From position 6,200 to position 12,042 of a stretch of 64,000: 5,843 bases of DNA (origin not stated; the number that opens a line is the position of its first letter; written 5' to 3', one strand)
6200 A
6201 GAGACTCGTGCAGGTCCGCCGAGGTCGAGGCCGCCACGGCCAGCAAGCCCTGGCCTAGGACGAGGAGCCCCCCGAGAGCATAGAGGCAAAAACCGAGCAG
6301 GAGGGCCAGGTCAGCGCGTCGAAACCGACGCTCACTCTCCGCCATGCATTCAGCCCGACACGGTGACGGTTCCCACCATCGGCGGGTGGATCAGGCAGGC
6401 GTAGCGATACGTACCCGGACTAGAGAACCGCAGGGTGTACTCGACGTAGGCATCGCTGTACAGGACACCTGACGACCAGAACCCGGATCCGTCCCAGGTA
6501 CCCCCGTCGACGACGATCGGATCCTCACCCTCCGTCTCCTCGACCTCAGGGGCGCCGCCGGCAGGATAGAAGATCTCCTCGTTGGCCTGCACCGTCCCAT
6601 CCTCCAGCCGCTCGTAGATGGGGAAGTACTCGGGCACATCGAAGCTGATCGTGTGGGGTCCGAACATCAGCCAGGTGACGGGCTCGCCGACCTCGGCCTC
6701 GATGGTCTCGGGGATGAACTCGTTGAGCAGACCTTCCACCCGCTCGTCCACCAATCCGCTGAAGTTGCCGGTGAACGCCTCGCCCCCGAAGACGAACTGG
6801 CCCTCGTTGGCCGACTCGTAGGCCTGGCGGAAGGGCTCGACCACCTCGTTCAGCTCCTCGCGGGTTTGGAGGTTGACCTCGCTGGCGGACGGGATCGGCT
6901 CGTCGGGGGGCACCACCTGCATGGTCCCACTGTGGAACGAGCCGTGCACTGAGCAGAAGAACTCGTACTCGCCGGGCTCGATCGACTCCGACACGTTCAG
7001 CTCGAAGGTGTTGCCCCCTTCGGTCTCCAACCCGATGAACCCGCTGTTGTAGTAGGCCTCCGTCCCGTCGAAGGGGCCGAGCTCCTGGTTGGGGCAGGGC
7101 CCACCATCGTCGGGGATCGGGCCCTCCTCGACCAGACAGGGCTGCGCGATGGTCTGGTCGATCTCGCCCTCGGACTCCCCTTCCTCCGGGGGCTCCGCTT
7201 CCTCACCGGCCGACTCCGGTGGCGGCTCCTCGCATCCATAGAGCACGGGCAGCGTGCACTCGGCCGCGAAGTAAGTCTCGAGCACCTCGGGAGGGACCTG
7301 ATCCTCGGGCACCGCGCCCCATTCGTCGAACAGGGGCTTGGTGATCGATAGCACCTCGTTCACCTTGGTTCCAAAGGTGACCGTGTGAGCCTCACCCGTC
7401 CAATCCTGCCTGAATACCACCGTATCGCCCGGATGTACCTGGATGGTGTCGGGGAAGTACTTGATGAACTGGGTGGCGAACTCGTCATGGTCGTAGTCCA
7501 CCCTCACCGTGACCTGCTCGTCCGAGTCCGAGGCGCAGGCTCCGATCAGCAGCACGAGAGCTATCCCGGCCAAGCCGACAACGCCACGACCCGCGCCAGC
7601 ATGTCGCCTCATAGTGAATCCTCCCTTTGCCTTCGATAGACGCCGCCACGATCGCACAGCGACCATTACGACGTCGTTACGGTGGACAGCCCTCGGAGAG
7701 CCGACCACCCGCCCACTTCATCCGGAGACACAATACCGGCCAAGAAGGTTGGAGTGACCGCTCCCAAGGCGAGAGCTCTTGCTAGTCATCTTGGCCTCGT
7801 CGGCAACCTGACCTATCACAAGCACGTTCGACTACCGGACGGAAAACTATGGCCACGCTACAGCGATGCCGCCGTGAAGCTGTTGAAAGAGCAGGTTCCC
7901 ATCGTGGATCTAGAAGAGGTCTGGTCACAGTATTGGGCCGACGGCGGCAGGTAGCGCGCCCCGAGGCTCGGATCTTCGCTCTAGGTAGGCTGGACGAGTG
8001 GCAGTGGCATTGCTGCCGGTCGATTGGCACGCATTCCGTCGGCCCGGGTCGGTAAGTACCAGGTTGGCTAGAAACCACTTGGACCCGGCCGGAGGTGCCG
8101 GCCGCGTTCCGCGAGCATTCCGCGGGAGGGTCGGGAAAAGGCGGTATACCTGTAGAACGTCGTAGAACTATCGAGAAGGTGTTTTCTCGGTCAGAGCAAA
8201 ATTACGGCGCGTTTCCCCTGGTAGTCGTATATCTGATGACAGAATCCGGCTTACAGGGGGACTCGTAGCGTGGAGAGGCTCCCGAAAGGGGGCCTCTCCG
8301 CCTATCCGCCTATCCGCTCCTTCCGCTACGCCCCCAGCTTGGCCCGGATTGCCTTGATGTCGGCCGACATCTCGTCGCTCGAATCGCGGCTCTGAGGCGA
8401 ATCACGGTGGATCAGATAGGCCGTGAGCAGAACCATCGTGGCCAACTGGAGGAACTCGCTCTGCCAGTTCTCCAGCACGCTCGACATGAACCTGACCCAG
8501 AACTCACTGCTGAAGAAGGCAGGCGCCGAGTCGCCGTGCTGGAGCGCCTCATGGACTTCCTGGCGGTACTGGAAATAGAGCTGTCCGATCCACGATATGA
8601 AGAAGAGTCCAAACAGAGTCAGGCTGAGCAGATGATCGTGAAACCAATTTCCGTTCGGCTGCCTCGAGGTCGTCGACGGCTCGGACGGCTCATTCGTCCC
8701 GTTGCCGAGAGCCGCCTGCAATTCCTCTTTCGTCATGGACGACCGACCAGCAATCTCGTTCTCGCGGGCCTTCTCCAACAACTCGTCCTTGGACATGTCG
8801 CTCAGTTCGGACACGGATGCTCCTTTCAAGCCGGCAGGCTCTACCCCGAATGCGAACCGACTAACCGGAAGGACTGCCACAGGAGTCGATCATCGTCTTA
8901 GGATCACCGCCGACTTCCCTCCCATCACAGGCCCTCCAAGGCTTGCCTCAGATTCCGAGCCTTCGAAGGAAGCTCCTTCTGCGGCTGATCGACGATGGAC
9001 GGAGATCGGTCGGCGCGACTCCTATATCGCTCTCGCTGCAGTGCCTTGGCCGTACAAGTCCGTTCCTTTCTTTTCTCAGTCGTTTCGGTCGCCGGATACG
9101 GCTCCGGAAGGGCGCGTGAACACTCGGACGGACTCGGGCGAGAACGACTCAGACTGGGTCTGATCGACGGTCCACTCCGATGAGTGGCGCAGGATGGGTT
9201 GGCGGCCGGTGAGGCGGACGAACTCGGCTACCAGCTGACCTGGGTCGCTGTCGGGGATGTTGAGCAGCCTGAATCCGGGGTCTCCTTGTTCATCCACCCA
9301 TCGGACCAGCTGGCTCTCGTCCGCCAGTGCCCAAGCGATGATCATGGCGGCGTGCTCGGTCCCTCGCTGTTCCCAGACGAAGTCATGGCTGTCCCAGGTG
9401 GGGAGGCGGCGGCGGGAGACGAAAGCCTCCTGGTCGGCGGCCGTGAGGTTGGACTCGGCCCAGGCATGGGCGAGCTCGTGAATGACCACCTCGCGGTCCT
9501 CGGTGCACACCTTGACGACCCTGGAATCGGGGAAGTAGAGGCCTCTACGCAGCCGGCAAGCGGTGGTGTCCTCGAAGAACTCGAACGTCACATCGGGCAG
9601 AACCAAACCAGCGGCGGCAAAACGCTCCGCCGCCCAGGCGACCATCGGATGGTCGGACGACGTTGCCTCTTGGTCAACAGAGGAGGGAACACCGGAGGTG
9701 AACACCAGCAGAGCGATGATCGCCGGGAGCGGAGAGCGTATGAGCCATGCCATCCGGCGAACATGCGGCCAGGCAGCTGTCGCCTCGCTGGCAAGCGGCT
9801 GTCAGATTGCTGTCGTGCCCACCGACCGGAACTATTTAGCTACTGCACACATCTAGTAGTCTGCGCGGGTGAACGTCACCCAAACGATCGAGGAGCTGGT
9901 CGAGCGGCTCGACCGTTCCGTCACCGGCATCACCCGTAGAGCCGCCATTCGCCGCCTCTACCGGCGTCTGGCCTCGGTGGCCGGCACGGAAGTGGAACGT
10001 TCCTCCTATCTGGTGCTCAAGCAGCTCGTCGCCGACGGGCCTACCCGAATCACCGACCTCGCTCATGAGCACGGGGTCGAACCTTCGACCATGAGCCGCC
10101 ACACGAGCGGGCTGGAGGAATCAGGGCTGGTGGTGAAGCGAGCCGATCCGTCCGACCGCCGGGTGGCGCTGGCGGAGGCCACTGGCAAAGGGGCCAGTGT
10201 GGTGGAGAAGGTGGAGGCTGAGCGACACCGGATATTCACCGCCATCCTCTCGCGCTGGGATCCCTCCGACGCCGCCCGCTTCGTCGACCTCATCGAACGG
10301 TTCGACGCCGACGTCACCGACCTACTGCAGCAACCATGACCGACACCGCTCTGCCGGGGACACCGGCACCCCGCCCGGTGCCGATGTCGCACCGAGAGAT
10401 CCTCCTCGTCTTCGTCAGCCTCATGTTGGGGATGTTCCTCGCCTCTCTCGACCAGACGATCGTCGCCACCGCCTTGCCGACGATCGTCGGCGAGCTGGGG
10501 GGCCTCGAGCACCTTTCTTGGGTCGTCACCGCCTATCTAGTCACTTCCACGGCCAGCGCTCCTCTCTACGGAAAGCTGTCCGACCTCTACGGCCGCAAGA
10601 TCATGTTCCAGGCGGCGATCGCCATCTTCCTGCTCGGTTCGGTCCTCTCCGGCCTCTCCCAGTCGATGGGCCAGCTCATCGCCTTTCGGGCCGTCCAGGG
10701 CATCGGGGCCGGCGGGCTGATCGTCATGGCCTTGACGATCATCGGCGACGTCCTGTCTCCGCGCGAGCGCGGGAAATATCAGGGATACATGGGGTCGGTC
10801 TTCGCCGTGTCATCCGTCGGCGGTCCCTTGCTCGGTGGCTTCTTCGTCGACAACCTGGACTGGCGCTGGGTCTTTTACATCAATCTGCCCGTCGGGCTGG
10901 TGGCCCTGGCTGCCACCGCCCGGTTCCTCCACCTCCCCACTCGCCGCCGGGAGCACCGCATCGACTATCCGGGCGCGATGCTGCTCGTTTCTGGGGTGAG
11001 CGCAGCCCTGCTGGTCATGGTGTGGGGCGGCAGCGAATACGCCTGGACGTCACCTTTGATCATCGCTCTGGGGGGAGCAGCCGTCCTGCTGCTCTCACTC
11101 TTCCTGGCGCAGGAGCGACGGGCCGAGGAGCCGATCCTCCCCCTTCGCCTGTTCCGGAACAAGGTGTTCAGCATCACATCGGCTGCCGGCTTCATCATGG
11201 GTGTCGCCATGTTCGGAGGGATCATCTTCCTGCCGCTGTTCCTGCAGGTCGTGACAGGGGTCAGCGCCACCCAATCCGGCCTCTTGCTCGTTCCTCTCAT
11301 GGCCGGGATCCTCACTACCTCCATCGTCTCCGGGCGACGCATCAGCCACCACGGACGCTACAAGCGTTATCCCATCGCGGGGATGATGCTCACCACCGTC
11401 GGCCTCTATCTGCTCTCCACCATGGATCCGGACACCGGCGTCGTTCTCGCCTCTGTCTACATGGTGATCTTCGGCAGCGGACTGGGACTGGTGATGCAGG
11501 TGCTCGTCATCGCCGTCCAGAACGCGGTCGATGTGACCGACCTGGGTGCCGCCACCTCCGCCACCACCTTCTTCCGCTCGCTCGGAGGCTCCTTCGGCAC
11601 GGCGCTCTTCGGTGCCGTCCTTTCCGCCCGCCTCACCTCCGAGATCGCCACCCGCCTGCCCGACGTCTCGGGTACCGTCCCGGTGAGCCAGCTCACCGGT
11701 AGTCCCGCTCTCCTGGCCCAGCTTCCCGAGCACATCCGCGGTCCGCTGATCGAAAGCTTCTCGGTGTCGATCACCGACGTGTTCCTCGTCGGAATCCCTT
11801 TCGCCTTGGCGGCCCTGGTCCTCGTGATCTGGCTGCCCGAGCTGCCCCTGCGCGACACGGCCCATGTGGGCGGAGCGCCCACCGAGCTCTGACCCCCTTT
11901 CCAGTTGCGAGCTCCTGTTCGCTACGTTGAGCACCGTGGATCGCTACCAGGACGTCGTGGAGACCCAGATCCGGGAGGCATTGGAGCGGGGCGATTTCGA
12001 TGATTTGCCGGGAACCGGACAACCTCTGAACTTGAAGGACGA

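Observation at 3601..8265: Integrative element that targets the RNase P RNA gene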

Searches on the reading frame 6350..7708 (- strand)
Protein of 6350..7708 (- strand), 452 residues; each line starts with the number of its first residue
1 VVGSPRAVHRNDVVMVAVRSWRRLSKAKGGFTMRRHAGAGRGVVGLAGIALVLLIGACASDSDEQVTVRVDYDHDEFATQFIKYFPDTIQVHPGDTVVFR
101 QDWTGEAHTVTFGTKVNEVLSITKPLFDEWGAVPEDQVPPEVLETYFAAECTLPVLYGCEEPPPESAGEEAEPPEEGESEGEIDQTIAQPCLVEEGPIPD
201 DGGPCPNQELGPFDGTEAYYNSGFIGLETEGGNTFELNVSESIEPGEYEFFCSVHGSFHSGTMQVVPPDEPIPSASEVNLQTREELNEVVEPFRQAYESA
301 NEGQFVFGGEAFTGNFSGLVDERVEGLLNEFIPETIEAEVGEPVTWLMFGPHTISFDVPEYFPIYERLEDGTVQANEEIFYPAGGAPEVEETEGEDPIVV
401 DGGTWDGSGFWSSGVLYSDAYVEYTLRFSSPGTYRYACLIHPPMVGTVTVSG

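Call 9: search_protein_families(library=pfam, proteins=[window:6350-7708:-], max_evalue=0.01)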
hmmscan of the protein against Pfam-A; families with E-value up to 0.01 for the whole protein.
window:6350-7708:- (452 aa): 2 families
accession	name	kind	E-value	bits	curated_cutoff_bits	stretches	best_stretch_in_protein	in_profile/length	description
PF00127.26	Copper-bind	-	1.8e-08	35.1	21.2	0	423-450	69-98/99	Copper binding proteins, plastocyanin/azurin family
PF13473.12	Cupredoxin_1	-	5.6e-07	30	27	0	242-263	82-102/104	Cupredoxin-like domain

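Call 58: search_protein_families(library=phrogs, proteins=[window:6350-7708:-], max_evalue=0.01)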
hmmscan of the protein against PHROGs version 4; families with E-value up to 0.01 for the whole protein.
window:6350-7708:- (452 aa): 0 families

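Call 97: search_protein_families(library=ncbifam, proteins=[window:6350-7708:-], max_evalue=0.001)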
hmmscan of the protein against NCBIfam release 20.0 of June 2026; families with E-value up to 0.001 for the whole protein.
window:6350-7708:- (452 aa): 3 families
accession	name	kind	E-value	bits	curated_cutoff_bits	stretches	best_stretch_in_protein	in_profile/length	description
TIGR02656.1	cyanin_plasto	equivalog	3.3e-11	43.5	87.85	0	81-115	11-44/99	plastocyanin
TIGR02657.1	amicyanin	equivalog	5.6e-05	23.5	110.2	0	423-450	55-82/83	amicyanin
TIGR03102.1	halo_cynanin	subfamily_domain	0.00061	19.8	93.8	0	63-109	19-64/115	halocyanin domain-containing protein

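Call 99: find_homologous_proteins(query=window:6350-7708:-, max_evalue=1e-20)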
Query window:6350-7708:- (452 aa): 468 proteins with E <= 1e-20 among 8000 candidates; the best 120 are listed.
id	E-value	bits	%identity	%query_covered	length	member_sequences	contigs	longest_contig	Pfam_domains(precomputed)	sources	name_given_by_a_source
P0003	1.4e-247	840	85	93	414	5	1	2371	PF00127.27,PF13473.13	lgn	-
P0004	5.3e-237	805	83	93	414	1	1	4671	PF00127.27,PF13473.13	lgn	-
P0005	2.1e-227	774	79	92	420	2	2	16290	PF00127.27,PF13473.13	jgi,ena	-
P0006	3.7e-227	773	79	94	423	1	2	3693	PF00127.27,PF13473.13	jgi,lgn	jgi:plastocyanin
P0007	6.1e-226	769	79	93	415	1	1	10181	PF00127.27,PF13473.13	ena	-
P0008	2.1e-225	767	79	93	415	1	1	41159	PF00127.27,PF13473.13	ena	-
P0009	3.7e-225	766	81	89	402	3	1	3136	PF00127.27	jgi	jgi:plastocyanin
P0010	4.2e-225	766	79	93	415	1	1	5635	PF00127.27,PF13473.13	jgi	-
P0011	1.1e-224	765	79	90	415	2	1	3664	PF00127.27,PF13473.13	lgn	-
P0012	6.8e-224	762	79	93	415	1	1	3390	PF00127.27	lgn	-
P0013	1.8e-223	761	80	90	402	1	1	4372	PF00127.27,PF13473.13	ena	-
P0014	2.4e-223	760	80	90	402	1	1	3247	PF00127.27,PF13473.13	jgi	-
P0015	2.9e-223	760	77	93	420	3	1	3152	PF00127.27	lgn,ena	-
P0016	8.0e-223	758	80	90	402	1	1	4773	PF00127.27,PF13473.13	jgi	-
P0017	2.0e-222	757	76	95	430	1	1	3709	PF00127.27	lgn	-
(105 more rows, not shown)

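Call 100: find_encoding_contigs(protein=P0008, flank=10000, max_places=2)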
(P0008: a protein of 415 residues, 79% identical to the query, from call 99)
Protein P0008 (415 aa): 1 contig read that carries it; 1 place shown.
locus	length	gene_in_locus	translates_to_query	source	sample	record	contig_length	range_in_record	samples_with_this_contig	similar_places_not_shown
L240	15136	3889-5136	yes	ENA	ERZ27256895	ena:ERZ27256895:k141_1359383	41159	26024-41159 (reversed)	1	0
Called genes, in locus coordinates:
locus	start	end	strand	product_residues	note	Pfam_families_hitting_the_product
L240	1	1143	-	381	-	?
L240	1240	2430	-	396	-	PF03372:Exo_endo_phos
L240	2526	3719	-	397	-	PF06772:LtrA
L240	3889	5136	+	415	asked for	PF13473:Cupredoxin_1 (faint), PF00127:Copper-bind (faint)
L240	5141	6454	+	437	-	-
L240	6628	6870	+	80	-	-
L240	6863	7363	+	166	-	-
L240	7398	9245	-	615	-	-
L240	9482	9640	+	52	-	-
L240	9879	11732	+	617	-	PF08541:ACP_syn_III_C, PF14518:Haem_oxygenas_2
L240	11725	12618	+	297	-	PF22523:DUF6999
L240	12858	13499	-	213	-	PF00072:Response_reg, PF00196:GerE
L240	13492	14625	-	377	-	PF02518:HATPase_c (weak)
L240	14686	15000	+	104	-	PF00583:Acetyltransf_1, PF13480:Acetyltransf_6 (weak), PF13508:Acetyltransf_7 (weak), PF14542:Acetyltransf_CG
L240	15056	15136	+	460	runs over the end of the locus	PF08323:Glyco_transf_5, PF13439:Glyco_transf_4, PF13579:Glyco_trans_4_4, PF20706:GT4-conflict, PF00534:Glycos_transf_1, PF13692:Glyco_trans_1_4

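Call 101: find_encoding_contigs(protein=P0005, flank=10000, max_places=2)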
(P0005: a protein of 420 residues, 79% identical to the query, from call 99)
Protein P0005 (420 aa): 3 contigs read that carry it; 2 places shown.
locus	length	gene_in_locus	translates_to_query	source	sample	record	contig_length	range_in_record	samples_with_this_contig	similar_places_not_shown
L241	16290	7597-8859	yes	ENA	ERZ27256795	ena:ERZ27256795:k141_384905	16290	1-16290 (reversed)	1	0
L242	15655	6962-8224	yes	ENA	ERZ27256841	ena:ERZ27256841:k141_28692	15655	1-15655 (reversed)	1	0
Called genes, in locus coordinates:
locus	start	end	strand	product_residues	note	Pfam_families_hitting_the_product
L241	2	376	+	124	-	?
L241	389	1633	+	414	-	PF01266:DAO (faint), PF07992:Pyr_redox_2, PF13738:Pyr_redox_3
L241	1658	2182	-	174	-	-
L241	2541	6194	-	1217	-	PF00211:Guanylate_cyc, PF13191:AAA_16, PF07719:TPR_2 (faint), PF00515:TPR_1 (faint), PF17874:TPR_MalT (weak), PF13424:TPR_12 (weak)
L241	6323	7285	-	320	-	PF00027:cNMP_binding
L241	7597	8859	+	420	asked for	PF13473:Cupredoxin_1 (faint), PF00127:Copper-bind (faint)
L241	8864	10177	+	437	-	-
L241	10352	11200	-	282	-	PF00528:BPD_transp_1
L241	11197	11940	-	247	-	PF00528:BPD_transp_1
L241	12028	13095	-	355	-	PF13379:NMT1_2 (weak), PF09084:NMT1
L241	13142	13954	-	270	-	PF00005:ABC_tran, PF13401:AAA_22 (faint), PF13304:AAA_21 (faint)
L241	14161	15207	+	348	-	PF00389:2-Hacid_dh, PF02826:2-Hacid_dh_C, PF00670:AdoHcyase_NAD (faint)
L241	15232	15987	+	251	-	PF00857:Isochorismatase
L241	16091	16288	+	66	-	?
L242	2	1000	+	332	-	?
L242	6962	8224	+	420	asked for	PF13473:Cupredoxin_1 (faint), PF00127:Copper-bind (faint)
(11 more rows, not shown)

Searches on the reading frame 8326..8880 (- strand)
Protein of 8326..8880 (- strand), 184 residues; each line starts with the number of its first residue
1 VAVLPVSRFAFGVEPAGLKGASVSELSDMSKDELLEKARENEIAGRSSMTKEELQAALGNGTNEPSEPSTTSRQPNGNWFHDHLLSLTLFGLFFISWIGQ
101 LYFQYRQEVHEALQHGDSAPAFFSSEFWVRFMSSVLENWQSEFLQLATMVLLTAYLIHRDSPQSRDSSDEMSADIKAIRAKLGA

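Call 9: search_protein_families(library=pfam, proteins=[window:8326-8880:-], max_evalue=0.01)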
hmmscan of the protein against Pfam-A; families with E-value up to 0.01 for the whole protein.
window:8326-8880:- (184 aa): 2 families
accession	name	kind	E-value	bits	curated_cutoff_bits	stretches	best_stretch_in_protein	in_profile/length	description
PF20554.3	DUF6766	-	5.1e-24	85.2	27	2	78-172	3-98/221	Domain of unknown function (DUF6766)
PF07498.18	Rho_N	-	0.00074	19.9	24.9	1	25-54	1-30/43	Rho termination factor, N-terminal domain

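Call 15: find_related_loci(query=window:8326-8880:-, collection=genome_contigs, flank=10000)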
Query window:8326-8880:- (184 aa) in genome_contigs; peptide patterns used: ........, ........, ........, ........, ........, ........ (x = any residue, [..] = any of these).
327 stretches matched a pattern; 4 encode a relative of the query (tblastn E <= 1e-3); 4 distinct loci.
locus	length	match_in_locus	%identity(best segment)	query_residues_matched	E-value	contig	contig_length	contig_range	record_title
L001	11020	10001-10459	64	25-184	1e-67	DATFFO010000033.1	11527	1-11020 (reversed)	MAG TPA_asm: Acidimicrobiia bacterium isolate SMAG_U8638 k141_2197523, whole genome shotgun sequence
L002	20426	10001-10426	58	36-184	3e-52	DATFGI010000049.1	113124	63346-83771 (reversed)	MAG TPA_asm: Acidimicrobiia bacterium isolate SMAG_U8658 k141_408140, whole genome shotgun sequence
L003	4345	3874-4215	64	71-184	1e-48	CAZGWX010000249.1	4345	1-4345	MAG TPA_asm: uncultured Acidimicrobiaceae bacterium isolate binchicken_co31_406 genome assembly, contig: k141_2604116, w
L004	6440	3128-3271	48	26-73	2e-9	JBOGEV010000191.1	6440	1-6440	MAG: Acidimicrobiia bacterium isolate M3-S_maxbin2.bin.341 k127_1023580, whole genome shotgun sequence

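Call 58: search_protein_families(library=phrogs, proteins=[window:8326-8880:-], max_evalue=0.01)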
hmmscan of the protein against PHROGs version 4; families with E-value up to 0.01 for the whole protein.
window:8326-8880:- (184 aa): 3 families
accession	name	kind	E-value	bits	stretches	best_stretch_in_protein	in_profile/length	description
phrog_2724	-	unknown function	1.1e-06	30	1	24-59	44-79/83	-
phrog_390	-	transcription regulation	0.00053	21.4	1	24-59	59-94/97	Arc-like repressor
phrog_3281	-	DNA, RNA and nucleotide metabolism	0.00058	21.2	1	23-58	65-100/107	endonuclease VII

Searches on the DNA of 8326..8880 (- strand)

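Call 16: search_rna_families(sources=[L001, L002, L003, L004], threshold=gathering)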
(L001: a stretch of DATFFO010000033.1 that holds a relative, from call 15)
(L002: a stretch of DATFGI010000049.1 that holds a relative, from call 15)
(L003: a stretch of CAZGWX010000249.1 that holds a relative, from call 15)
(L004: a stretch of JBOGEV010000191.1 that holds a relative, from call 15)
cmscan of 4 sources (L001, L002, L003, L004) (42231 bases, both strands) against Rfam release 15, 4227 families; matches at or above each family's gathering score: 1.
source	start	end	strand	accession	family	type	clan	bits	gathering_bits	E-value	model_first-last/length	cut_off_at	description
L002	2733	2806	+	RF00005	tRNA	Gene; tRNA;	CL00001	68.9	29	4.1e-13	1-71/71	no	tRNA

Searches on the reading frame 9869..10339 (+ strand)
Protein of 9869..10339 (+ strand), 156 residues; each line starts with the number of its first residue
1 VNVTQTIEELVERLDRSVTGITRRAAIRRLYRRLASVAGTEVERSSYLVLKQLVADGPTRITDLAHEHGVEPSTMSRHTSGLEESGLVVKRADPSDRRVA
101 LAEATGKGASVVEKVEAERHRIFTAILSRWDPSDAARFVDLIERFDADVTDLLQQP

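Call 21: search_protein_families(library=pfam, proteins=[window:9869-10339:+], max_evalue=0.001)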
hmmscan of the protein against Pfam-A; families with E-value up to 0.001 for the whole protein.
window:9869-10339:+ (156 aa): 10 families
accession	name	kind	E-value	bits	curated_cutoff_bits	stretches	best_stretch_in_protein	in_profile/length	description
PF01047.28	MarR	-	2.2e-12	47.1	24.6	1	44-99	3-58/59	MarR family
PF12802.13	MarR_2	-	1e-08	35.7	27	1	44-98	5-60/61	MarR family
PF25213.1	HVO_A0261_N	-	1.3e-06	28.6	35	1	49-117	16-76/86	HVO_A0261 N-terminal domain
PF13463.12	HTH_27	-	1.2e-05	25.9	22.2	1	48-108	7-68/68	Winged helix DNA-binding domain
PF09339.16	HTH_IclR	-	2.9e-05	24.2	22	1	56-90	16-50/52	IclR helix-turn-helix domain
PF01022.26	HTH_5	-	3.2e-05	24.2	22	1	53-88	10-45/47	Bacterial regulatory protein, arsR family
PF13412.12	HTH_24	-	8.2e-05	22.5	21.9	0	48-88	7-47/48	Winged helix-turn-helix DNA-binding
PF21863.2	HTH_67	-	0.0005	20.2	27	1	41-150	167-262/268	Helix-turn-helix family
PF03428.19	RP-C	-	0.00063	20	24.4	0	64-106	77-119/175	Replication protein C N-terminal domain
PF01978.25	TrmB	-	0.00093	19.4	25.6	0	49-92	13-56/68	Sugar-specific transcriptional regulator TrmB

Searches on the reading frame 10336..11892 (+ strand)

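Call 21: search_protein_families(library=pfam, proteins=[window:10336-11892:+], max_evalue=0.001)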
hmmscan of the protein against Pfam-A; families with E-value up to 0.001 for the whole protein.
window:10336-11892:+ (518 aa): 3 families
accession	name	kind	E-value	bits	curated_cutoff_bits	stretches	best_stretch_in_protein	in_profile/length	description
PF07690.21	MFS_1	-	6.9e-53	180.2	33.4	1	29-422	1-347/347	Major Facilitator Superfamily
PF06609.19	TRI12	-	2.6e-17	62.9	23.2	1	38-444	58-480/599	Fungal trichothecene efflux pump (TRI12)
PF00083.30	Sugar_tr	-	2.3e-12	47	22.3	1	60-190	48-184/452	Sugar (and other) transporter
